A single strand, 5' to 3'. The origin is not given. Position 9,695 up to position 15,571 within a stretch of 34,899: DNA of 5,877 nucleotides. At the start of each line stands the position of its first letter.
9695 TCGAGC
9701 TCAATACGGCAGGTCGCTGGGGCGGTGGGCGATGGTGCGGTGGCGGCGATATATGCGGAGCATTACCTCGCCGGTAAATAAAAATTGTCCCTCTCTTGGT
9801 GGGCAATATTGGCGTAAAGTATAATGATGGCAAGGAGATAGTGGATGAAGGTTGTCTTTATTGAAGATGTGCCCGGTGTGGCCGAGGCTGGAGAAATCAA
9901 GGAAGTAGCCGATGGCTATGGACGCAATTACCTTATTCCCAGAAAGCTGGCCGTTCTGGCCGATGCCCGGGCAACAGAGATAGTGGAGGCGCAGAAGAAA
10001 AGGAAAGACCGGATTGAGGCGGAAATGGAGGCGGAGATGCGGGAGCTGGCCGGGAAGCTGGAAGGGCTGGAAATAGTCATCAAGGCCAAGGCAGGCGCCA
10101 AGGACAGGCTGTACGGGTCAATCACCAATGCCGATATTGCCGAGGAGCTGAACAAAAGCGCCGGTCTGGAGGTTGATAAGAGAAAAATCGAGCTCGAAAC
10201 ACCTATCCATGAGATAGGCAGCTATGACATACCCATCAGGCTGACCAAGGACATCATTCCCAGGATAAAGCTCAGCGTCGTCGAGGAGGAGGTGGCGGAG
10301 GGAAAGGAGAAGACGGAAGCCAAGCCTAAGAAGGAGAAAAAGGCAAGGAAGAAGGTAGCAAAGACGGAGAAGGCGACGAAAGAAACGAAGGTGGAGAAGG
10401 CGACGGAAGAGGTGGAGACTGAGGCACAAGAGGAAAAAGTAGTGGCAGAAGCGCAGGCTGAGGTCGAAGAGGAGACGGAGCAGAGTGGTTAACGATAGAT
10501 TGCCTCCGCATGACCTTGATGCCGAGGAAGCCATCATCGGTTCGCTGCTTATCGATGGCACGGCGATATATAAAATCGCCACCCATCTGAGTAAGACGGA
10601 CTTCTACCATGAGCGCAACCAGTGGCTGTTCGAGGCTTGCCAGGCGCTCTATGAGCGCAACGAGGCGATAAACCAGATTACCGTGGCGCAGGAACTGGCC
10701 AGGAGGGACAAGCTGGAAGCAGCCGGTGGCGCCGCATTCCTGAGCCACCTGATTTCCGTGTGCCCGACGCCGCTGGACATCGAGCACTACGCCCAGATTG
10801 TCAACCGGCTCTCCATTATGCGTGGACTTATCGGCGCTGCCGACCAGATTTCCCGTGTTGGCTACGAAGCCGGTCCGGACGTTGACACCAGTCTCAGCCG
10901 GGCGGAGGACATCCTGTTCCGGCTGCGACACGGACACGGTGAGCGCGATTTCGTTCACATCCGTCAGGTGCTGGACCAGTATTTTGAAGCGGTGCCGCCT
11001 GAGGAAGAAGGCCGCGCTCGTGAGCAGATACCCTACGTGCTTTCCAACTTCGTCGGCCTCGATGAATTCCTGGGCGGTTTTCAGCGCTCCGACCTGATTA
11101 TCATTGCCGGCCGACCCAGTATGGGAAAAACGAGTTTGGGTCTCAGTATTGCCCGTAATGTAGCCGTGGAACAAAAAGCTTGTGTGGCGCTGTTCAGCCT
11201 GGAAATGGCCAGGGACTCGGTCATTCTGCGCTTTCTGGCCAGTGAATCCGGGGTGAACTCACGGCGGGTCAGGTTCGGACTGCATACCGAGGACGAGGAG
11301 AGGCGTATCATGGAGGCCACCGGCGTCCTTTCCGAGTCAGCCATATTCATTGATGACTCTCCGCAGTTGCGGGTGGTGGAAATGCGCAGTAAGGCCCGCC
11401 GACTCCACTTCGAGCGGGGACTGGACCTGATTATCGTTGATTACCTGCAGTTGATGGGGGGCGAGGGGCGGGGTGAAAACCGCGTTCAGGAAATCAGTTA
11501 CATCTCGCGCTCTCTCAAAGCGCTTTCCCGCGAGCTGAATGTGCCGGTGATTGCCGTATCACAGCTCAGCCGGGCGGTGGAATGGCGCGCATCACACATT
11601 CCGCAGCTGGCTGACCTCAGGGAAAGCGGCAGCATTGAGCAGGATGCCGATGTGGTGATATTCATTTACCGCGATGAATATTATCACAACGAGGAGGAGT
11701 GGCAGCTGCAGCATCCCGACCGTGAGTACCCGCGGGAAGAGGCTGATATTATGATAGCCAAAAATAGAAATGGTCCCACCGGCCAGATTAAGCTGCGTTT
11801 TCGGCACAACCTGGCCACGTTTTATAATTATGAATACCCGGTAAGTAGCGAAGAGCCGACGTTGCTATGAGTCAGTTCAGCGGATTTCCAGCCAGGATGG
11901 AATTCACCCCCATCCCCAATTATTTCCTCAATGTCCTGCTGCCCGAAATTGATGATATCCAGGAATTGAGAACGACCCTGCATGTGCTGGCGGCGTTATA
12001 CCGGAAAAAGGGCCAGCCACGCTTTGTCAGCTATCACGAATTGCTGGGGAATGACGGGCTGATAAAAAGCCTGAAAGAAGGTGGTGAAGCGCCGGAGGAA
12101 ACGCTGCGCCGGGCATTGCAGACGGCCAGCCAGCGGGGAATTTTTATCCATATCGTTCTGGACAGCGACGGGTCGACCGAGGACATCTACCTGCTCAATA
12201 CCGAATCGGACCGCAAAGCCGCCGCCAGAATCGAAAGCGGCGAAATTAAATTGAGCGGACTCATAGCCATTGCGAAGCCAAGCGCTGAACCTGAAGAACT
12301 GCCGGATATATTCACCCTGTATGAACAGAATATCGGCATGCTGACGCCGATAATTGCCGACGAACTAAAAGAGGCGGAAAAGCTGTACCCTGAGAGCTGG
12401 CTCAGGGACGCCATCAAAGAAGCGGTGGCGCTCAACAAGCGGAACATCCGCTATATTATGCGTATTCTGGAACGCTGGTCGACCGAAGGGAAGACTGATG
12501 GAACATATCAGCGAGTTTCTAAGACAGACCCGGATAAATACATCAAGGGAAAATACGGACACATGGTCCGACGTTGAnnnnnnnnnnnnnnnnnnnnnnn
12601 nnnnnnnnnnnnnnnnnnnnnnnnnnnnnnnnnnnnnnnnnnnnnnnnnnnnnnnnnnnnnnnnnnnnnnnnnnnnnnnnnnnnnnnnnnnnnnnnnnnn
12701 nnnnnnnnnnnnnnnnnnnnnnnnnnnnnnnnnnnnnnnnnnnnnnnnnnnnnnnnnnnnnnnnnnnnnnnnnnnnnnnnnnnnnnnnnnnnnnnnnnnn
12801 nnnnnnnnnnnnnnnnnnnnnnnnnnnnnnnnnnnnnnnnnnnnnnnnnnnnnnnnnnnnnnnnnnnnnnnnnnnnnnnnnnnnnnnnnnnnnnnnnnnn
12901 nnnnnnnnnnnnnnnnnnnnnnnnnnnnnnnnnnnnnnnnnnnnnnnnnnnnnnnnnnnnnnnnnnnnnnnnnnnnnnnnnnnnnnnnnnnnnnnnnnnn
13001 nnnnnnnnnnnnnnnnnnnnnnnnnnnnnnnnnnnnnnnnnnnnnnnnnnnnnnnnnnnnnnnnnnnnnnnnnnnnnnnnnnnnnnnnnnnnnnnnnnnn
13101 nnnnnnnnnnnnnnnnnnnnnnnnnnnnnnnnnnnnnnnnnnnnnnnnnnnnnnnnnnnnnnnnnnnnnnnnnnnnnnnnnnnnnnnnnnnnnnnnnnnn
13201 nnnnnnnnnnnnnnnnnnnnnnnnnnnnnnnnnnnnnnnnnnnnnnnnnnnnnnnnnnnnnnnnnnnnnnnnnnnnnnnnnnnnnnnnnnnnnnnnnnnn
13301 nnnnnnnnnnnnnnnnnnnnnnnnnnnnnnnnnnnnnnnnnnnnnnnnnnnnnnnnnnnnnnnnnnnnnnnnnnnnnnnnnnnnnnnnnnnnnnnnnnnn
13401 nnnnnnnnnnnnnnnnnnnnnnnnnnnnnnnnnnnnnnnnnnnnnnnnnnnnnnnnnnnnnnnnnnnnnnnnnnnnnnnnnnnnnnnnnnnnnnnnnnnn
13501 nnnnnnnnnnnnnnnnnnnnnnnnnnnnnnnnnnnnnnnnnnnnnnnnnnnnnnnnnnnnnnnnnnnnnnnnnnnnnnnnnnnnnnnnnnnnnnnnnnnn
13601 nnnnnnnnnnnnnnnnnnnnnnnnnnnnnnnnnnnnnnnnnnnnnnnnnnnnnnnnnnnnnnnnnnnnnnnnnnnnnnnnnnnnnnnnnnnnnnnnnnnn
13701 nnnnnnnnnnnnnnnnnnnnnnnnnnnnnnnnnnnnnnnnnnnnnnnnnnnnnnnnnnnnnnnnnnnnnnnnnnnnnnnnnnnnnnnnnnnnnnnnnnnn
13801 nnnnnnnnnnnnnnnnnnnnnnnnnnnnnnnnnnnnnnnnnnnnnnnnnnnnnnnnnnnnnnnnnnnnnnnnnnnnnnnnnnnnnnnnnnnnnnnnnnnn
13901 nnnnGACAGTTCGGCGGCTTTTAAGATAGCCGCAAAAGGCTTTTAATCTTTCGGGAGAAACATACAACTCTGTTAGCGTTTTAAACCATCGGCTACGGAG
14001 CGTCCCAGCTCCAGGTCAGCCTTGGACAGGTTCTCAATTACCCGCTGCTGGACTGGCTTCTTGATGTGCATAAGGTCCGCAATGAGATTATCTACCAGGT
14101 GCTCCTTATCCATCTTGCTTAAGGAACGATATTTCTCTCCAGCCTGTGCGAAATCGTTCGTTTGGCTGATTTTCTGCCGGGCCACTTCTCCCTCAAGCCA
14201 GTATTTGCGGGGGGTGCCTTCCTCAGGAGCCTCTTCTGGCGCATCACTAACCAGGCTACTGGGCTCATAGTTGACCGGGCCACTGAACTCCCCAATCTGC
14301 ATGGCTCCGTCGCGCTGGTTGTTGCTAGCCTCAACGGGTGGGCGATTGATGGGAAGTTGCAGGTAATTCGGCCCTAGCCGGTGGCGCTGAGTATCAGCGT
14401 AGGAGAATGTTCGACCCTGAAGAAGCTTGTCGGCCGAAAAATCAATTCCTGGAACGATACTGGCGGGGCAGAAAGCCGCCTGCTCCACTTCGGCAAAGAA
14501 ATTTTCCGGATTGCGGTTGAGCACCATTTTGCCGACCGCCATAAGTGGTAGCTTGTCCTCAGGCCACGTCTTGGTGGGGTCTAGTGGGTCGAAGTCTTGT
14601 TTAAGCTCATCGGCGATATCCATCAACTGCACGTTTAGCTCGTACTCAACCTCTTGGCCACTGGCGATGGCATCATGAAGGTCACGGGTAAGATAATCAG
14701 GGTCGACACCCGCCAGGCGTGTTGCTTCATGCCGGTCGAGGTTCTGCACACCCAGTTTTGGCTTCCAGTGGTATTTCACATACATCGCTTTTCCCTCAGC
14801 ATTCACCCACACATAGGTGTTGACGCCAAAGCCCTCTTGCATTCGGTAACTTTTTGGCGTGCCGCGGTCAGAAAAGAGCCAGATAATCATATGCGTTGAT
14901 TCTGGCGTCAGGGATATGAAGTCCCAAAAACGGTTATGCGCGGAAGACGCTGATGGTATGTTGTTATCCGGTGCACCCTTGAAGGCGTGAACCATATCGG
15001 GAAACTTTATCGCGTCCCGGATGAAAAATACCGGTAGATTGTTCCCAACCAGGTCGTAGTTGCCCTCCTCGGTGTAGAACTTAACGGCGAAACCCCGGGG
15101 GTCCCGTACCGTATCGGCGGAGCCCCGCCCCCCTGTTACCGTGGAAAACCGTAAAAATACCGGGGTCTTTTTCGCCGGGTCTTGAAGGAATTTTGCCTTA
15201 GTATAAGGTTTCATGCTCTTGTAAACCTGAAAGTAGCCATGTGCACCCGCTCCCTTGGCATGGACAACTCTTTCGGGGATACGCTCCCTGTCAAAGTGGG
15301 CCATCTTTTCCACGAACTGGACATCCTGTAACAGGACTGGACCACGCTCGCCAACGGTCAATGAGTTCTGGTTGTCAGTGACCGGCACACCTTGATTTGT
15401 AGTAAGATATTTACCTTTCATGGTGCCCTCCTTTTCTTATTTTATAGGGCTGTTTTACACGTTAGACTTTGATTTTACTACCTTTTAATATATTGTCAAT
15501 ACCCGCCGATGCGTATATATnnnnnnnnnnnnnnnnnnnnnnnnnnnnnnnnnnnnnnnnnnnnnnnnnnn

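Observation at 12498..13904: Helicase loader built from a Zn-ribbon plus two complete DnaC/IstB-type AAA+ modules in one polypeptide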

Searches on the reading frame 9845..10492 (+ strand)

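Call 59: search_protein_families(library=pfam, proteins=[window:9845-10492:+], max_evalue=0.0001)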
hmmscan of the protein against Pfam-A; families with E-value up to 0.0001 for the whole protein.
window:9845-10492:+ (215 aa): 2 families
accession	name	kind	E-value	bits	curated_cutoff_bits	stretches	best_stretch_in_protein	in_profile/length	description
PF03948.19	Ribosomal_L9_C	-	1.2e-26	93.4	23.2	1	63-147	1-86/86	Ribosomal protein L9, C-terminal domain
PF01281.25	Ribosomal_L9_N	-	4.1e-18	65.1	20.7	1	1-43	1-43/47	Ribosomal protein L9, N-terminal domain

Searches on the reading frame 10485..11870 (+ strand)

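Call 3: search_protein_families(library=pfam, proteins=[window:10485-11870:+], max_evalue=0.01)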
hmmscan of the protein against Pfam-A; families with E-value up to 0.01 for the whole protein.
window:10485-11870:+ (461 aa): 4 families
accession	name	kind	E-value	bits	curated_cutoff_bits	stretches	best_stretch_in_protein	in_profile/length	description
PF03796.21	DnaB_C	-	2e-97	326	27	1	187-448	4-255/255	DnaB-like helicase C terminal domain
PF00772.26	DnaB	-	1.9e-28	99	23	1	7-107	2-102/103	DnaB-like helicase N terminal domain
PF13481.12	AAA_25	-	2e-10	41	27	1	200-361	31-190/195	AAA domain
PF06745.19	ATPase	-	0.00039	20.3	26.6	1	191-248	7-65/231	KaiC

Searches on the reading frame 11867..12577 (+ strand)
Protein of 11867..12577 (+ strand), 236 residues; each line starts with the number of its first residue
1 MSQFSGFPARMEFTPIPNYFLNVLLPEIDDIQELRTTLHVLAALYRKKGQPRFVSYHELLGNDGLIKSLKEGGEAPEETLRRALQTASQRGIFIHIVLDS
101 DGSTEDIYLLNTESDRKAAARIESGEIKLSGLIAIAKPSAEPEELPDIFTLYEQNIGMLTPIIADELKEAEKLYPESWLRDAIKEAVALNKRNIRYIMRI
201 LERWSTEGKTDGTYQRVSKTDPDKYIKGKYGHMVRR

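Call 3: search_protein_families(library=pfam, proteins=[window:11867-12577:+], max_evalue=0.01)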
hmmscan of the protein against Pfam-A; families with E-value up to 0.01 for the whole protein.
window:11867-12577:+ (236 aa): 2 families
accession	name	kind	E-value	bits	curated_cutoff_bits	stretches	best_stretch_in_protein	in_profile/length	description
PF07261.16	DnaB_2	-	4.4e-08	33.1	22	1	149-208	1-63/74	Replication initiation and membrane attachment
PF21214.3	SelB_WH_2nd_bact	-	0.0089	16.3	27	0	73-99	30-56/59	Selenocysteine-specific elongation factor, winged helix domain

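Call 4: search_protein_families(library=ncbifam, proteins=[window:11867-12577:+], max_evalue=0.01)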
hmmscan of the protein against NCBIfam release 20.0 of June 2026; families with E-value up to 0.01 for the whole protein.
window:11867-12577:+ (236 aa): 1 family
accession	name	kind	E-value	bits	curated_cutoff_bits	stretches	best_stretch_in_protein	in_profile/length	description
TIGR01446.1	DnaD_dom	domain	6.1e-10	39.1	24.95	1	148-208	1-64/73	DnaD domain protein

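Call 60: search_protein_families(library=phrogs, proteins=[window:11867-12574:+], max_evalue=0.00001)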
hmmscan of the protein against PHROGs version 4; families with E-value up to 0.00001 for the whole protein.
window:11867-12574:+ (236 aa): 3 families
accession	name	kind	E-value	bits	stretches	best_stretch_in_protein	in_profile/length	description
phrog_186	-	DNA, RNA and nucleotide metabolism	1.7e-12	48.6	1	138-208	163-234/308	DnaD-like helicase loader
phrog_6251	-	DNA, RNA and nucleotide metabolism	2e-07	31.8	1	141-208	188-256/284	replisome organizer DnaA-like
phrog_2562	-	DNA, RNA and nucleotide metabolism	2.2e-07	31.8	1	139-216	185-263/290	replication initiation protein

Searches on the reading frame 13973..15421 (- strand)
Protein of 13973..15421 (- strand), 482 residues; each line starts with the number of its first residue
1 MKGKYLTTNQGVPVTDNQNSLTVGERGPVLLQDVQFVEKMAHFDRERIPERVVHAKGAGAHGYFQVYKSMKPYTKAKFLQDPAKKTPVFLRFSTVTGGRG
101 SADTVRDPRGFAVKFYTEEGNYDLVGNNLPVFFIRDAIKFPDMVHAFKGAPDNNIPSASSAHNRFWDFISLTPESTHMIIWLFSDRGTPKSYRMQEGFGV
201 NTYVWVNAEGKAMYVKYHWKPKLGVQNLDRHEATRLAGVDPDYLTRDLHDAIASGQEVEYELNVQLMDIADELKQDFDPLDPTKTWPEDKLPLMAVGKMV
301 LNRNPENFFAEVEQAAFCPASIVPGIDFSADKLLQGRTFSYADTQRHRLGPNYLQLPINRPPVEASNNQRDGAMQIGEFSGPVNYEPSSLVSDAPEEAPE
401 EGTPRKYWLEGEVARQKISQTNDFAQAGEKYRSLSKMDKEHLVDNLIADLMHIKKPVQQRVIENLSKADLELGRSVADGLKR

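Call 59: search_protein_families(library=pfam, proteins=[window:13973-15421:-], max_evalue=0.0001)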
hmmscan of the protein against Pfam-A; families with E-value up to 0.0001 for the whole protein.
window:13973-15421:- (482 aa): 2 families
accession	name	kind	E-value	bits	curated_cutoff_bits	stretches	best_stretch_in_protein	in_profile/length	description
PF00199.24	Catalase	-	3e-186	619.5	25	1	7-390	1-381/383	Catalase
PF06628.17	Catalase-rel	-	2.7e-18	66.3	30.1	1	418-480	2-65/65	Catalase-related immune-responsive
